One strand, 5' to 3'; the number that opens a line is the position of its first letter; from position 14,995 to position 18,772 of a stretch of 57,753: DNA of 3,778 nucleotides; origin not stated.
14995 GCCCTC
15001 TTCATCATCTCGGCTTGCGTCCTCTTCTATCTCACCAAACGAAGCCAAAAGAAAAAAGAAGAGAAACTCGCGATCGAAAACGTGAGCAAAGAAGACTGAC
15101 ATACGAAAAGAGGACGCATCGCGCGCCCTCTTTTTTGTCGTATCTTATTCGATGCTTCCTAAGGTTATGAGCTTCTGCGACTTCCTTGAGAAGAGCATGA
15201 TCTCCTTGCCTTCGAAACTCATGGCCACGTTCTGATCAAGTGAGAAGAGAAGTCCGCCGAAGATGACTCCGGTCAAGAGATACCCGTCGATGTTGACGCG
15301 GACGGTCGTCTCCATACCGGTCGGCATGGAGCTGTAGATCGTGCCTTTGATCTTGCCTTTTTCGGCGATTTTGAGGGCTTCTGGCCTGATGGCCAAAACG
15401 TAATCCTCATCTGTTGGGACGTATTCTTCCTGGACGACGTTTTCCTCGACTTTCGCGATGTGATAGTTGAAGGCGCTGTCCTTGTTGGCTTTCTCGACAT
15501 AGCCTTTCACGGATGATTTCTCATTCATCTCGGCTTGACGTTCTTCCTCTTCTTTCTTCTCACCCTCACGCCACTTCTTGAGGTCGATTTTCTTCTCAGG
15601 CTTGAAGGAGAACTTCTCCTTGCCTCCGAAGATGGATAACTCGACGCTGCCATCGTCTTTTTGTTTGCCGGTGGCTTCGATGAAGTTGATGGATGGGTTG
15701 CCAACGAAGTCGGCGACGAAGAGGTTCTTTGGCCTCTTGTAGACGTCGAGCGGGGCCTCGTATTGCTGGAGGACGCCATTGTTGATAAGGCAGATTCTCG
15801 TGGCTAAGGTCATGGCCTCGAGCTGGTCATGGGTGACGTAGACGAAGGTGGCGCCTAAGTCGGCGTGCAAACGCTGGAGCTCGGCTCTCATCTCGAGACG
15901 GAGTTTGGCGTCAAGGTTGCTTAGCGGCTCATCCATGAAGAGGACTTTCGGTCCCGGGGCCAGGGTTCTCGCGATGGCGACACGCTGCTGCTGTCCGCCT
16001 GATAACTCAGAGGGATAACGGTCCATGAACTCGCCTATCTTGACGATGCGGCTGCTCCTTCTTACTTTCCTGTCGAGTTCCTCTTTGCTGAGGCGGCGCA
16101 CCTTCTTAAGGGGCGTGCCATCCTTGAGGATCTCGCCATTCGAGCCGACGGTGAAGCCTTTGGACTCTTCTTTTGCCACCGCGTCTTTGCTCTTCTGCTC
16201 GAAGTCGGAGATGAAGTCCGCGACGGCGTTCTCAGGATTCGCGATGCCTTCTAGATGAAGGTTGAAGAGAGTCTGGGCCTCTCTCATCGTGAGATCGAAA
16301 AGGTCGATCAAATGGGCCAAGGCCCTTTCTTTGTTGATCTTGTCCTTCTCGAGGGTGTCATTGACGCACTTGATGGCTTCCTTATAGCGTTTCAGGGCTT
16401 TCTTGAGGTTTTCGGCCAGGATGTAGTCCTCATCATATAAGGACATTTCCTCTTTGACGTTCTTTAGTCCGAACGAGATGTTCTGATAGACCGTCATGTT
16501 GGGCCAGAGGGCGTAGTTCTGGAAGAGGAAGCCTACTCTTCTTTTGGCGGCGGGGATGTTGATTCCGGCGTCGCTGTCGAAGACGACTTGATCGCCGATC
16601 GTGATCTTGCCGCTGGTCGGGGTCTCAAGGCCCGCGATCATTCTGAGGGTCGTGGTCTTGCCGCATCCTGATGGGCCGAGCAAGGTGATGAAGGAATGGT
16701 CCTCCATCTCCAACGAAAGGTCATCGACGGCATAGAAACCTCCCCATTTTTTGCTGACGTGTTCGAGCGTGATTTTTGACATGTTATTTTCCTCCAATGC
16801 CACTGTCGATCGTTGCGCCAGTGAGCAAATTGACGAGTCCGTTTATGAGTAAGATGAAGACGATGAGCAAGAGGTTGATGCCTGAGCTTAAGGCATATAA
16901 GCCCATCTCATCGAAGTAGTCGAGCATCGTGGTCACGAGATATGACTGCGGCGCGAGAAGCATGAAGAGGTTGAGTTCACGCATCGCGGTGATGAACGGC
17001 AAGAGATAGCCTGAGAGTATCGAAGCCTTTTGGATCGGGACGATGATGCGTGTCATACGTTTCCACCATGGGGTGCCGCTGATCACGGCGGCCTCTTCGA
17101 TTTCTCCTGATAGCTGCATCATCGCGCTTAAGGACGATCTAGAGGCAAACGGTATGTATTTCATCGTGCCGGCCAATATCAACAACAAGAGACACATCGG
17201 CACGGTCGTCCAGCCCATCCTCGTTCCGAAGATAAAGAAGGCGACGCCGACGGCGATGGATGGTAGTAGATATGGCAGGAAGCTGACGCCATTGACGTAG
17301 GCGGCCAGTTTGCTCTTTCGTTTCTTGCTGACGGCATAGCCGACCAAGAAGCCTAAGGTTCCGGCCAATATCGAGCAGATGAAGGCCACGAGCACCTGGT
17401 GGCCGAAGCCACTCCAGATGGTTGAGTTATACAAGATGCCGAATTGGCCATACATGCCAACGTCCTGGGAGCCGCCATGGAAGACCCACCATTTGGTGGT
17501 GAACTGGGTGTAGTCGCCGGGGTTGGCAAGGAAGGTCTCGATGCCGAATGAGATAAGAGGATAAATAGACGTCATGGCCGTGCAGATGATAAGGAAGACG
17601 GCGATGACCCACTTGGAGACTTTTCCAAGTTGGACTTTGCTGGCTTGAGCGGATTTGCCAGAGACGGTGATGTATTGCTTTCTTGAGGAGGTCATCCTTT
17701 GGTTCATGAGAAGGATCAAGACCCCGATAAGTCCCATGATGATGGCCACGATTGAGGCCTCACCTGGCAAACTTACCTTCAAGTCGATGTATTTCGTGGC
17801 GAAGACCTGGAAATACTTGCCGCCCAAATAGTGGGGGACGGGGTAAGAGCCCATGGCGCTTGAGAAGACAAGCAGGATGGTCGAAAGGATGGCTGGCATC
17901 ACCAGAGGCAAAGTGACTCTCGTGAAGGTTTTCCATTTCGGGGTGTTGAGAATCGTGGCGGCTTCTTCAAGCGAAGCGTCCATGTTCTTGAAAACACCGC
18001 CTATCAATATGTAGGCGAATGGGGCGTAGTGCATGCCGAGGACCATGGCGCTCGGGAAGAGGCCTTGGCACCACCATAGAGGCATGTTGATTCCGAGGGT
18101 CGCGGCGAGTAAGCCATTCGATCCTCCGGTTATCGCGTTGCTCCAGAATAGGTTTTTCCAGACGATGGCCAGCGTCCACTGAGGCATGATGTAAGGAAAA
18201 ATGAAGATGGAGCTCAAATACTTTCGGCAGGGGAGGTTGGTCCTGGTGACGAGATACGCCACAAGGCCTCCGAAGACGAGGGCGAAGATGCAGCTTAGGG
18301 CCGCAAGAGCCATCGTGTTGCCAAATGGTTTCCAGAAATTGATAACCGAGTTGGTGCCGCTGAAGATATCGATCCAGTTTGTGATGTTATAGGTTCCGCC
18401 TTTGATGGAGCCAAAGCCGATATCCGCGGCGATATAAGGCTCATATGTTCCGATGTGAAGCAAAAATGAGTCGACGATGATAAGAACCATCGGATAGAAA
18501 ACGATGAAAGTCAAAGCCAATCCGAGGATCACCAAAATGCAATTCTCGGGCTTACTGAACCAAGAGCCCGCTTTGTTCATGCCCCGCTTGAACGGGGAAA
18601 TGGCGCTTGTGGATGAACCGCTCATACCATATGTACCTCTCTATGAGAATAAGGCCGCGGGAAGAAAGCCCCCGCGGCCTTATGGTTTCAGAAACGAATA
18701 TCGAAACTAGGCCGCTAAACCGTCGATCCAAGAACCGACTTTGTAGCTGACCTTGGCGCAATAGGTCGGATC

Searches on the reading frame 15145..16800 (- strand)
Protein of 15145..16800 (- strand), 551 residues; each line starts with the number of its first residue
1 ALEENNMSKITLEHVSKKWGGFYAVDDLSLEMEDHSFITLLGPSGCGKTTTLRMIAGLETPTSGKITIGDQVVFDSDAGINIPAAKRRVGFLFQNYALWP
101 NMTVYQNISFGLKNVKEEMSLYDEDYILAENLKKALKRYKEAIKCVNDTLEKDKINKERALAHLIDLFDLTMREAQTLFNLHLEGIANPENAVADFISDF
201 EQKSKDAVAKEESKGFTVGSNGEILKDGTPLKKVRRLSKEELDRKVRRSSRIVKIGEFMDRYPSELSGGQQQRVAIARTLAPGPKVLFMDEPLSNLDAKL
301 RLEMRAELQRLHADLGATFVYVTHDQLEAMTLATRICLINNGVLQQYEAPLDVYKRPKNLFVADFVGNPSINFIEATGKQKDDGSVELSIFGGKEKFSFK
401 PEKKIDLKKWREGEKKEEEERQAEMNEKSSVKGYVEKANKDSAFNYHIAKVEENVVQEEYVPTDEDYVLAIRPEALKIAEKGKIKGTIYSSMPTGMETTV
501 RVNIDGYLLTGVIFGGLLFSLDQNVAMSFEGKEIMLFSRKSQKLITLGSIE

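Call 41: search_protein_families(library=pfam, proteins=[window:15145-16800:-], max_evalue=0.00001)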
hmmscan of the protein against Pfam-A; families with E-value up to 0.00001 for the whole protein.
window:15145-16800:- (551 aa): 1 family
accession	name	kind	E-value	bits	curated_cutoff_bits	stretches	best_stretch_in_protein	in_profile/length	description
PF00005.33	ABC_tran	-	1.5e-31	110.2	25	2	26-136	2-89/137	ABC transporter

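Call 56: search_protein_families(library=ncbifam, proteins=[window:15145-16800:-], max_evalue=0.001)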
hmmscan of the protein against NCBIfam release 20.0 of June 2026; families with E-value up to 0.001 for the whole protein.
window:15145-16800:- (551 aa): 182 families (the best 25 are shown)
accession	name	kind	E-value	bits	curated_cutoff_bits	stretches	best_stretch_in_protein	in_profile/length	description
NF008653.0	PRK11650.1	subfamily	3.7e-97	325.6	432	2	233-382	102-251/357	sn-glycerol-3-phosphate ABC transporter ATP-binding protein UgpC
NF006987.0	PRK09452.1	equivalog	8.2e-86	288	482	2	233-436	115-318/378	spermidine/putrescine ABC transporter ATP-binding protein PotA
TIGR03265.1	PhnT2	equivalog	3e-85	286.6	457.7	2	234-382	103-249/353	putative 2-aminoethylphosphonate ABC transporter ATP-binding protein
NF008233.0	PRK11000.1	equivalog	7e-84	281.8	568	2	233-390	101-258/369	maltose/maltodextrin ABC transporter ATP-binding protein MalK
NF040933.2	ABC_arch_GlcV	equivalog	5.7e-83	278.7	450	2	233-478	109-356/357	glucose ABC transporter ATP-binding protein GlcV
NF043075.1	MMSYN1_0197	equivalog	1.1e-82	277.7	550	2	233-387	100-250/341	spermidine/putrescine ABC transporter ATP-binding protein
TIGR01187.1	potA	subfamily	2.1e-79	267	355.6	2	233-438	68-273/325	polyamine ABC transporter ATP-binding protein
TIGR00968.1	3a0106s01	subfamily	9e-73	244.7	342.75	2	233-368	98-233/237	sulfate ABC transporter ATP-binding protein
NF008513.0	PRK11432.1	equivalog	8.6e-70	235.4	496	2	233-372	104-243/351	ferric ABC transporter ATP-binding protein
TIGR03258.1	PhnT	equivalog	5.9e-69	232.8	499.15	2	234-392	107-266/359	2-aminoethylphosphonate ABC transport system ATP-binding subunit PhnT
NF040840.2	tungstate_WtpC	equivalog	2e-67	227.9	440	2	233-384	98-247/347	tungstate ABC transporter ATP-binding protein WtpC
NF008105.0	PRK10851.1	equivalog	4.2e-66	223.1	502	2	232-372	103-241/362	sulfate/thiosulfate ABC transporter ATP-binding protein CysA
NF008621.0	PRK11607.1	equivalog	1.2e-62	211.9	613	2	233-386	117-268/377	putrescine ABC transporter ATP-binding subunit PotG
TIGR01186.1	proV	subfamily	2.8e-58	197.8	326.6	2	233-372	97-236/363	betaine/proline/choline family ABC transporter ATP-binding protein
TIGR02142.1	modC_ABC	equivalog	5.1e-51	174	285.05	2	27-141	15-130/353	molybdenum ABC transporter ATP-binding protein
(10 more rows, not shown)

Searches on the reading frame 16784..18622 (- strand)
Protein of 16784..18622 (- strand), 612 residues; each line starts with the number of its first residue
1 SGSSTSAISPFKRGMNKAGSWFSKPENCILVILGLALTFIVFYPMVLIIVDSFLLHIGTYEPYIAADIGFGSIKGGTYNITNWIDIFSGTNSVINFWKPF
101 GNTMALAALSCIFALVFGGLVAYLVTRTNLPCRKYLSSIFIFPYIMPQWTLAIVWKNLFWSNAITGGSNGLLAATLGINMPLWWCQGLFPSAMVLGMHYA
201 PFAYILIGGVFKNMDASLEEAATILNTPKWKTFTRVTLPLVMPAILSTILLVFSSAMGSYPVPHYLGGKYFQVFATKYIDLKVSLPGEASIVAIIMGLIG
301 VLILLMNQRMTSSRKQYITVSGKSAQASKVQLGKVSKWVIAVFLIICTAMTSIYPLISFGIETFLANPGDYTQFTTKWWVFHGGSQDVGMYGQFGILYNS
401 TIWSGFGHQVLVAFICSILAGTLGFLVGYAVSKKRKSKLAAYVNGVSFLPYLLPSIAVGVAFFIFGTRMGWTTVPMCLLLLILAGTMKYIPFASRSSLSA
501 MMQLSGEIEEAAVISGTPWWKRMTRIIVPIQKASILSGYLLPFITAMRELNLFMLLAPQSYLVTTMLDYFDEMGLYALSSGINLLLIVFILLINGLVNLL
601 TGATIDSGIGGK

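Call 41: search_protein_families(library=pfam, proteins=[window:16784-18622:-], max_evalue=0.00001)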
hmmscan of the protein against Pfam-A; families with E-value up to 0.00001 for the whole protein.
window:16784-18622:- (612 aa): 1 family
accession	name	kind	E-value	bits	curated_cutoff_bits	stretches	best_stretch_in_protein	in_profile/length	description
PF00528.27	BPD_transp_1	-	4.8e-21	75.8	26.4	2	115-306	2-174/184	Binding-protein-dependent transport system inner membrane component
